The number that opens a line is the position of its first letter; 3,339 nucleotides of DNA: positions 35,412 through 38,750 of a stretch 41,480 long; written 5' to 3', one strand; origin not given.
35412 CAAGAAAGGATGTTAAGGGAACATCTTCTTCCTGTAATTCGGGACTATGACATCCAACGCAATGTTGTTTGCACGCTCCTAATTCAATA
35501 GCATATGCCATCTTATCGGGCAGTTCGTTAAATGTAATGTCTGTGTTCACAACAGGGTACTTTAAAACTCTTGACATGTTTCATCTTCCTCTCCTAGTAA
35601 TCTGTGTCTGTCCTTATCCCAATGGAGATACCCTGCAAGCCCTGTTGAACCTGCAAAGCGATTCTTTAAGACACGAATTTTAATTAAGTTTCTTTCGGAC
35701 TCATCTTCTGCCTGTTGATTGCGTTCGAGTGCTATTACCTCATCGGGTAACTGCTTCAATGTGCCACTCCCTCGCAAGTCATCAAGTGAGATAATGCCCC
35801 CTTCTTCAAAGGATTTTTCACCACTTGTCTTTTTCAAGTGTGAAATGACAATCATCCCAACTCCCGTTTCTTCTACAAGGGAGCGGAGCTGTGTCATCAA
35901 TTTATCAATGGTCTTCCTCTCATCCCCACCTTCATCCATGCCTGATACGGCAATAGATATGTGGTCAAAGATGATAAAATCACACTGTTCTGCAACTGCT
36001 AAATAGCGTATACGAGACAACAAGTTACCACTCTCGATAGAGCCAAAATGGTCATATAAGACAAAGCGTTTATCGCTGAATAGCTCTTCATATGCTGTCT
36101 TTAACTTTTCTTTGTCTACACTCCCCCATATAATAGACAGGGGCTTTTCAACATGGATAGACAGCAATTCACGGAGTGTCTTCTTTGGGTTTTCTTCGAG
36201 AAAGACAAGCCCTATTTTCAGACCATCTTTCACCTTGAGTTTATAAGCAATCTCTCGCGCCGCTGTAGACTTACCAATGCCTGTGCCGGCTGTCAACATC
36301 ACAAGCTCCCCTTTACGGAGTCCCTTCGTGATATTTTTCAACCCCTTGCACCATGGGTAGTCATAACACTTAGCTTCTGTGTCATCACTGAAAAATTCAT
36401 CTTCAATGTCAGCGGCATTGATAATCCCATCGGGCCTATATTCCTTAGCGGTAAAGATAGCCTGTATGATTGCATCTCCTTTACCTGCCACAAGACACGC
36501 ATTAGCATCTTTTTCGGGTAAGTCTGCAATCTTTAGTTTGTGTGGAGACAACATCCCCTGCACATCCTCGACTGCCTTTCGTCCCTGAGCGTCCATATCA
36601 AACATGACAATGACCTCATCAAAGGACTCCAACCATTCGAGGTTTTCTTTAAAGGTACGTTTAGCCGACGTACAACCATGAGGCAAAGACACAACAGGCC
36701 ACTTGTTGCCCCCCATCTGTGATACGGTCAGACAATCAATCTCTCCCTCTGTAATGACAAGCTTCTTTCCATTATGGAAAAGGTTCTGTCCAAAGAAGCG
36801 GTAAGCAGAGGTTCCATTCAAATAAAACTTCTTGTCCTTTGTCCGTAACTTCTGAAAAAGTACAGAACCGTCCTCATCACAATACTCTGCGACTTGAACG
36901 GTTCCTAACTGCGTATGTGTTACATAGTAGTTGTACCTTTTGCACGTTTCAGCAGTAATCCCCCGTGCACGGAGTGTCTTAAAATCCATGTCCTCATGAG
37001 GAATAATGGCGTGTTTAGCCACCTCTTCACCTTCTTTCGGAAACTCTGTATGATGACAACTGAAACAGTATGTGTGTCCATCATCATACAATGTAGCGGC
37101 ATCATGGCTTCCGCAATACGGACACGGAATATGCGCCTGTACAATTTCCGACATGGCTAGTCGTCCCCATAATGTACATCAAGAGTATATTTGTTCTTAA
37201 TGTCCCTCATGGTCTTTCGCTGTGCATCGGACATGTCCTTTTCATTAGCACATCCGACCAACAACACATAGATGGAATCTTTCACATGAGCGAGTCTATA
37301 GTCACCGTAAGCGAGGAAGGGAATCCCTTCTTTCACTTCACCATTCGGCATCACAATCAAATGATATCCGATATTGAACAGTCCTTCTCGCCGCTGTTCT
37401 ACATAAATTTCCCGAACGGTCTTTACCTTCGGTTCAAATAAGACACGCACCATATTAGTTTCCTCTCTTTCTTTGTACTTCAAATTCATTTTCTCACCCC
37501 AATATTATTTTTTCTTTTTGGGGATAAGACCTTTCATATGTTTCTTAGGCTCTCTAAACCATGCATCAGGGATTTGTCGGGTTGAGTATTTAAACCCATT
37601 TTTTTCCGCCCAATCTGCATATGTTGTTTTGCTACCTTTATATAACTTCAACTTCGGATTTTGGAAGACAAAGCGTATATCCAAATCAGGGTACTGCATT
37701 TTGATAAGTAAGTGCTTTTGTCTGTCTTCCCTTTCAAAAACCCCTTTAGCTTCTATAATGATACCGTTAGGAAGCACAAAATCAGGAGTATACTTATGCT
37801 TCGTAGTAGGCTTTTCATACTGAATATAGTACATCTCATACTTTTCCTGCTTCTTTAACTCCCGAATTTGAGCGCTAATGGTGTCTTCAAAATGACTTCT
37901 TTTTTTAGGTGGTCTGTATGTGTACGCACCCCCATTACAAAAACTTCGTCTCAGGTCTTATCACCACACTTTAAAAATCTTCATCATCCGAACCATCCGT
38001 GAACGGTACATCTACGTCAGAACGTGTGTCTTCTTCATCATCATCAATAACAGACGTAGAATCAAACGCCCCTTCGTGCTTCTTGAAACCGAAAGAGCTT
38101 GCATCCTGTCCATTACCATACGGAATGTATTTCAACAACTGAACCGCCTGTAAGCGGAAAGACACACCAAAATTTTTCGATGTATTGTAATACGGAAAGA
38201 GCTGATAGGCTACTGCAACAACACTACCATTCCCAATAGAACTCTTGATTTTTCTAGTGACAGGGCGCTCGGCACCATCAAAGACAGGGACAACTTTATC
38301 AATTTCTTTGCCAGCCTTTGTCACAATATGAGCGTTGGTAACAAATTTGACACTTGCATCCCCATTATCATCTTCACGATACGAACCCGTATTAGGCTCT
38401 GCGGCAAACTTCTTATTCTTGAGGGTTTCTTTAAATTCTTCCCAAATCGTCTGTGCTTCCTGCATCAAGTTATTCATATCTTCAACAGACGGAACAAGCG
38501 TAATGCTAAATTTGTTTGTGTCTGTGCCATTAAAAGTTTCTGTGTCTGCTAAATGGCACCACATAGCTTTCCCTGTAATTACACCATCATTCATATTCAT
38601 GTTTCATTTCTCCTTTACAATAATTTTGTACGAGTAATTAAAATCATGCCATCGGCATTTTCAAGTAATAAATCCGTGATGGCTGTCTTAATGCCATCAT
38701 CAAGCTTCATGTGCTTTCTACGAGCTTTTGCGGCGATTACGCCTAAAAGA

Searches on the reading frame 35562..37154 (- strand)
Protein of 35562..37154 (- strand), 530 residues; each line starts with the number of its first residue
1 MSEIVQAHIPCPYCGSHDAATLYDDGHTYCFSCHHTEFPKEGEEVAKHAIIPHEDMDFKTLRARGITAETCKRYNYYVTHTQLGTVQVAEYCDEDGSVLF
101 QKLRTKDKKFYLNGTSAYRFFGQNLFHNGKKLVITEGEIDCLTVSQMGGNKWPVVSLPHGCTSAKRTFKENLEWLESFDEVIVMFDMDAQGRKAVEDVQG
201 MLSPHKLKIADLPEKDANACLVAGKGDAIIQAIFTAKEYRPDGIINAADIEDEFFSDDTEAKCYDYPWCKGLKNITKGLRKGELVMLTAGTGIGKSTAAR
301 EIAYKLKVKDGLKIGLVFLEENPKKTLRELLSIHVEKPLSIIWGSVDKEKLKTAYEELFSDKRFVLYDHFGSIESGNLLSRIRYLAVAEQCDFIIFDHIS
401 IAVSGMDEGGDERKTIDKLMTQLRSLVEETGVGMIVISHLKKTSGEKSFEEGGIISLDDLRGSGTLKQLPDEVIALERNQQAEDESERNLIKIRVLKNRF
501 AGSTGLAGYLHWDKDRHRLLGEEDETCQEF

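Call 22: search_protein_families(library=pfam, proteins=[window:35562-37154:-], max_evalue=0.001)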
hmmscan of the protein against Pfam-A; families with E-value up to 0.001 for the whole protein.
window:35562-37154:- (530 aa): 8 families
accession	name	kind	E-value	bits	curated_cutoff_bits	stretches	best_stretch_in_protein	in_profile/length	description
PF03796.21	DnaB_C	-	7.6e-21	75.1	27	1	271-505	8-240/255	DnaB-like helicase C terminal domain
PF21268.3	Helic-prim_T7_N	-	3.6e-18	66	27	1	58-114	3-59/59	Bacteriophage T7 DNA helicase/primase, N-terminal a+b fold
PF13155.12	Toprim_2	-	2.5e-09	37.8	22.1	1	133-220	1-87/88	Toprim-like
PF13481.12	AAA_25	-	2.5e-08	34.2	27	1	274-444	24-194/195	AAA domain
PF13662.12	Toprim_4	-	6.8e-06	26.7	25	1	131-209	2-81/85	Toprim domain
PF01751.28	Toprim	-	1.5e-05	25.5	23.1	1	131-204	1-86/96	Toprim domain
PF11781.13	Zn_ribbon_RRN7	-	0.00025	21.1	27.1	1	9-36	5-30/32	Zinc-finger of RNA-polymerase I-specific TFIIB, Rrn7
PF06745.19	ATPase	-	0.001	19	26.6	0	270-446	6-170/231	KaiC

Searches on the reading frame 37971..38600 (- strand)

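Call 22: search_protein_families(library=pfam, proteins=[window:37971-38600:-], max_evalue=0.001)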
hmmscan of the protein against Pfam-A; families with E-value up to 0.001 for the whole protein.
window:37971-38600:- (209 aa): 2 families
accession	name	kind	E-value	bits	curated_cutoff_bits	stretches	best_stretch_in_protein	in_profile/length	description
PF10991.15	Enc34_ssDNA-bd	-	8.9e-07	29.2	26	1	9-157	5-151/176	Enterobacter phage Enc34, ssDNA-binding protein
PF21265.3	SBB_T7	-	4e-05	23.7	27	1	52-155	61-166/169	Single-stranded DNA-binding protein, Bacteriophage T7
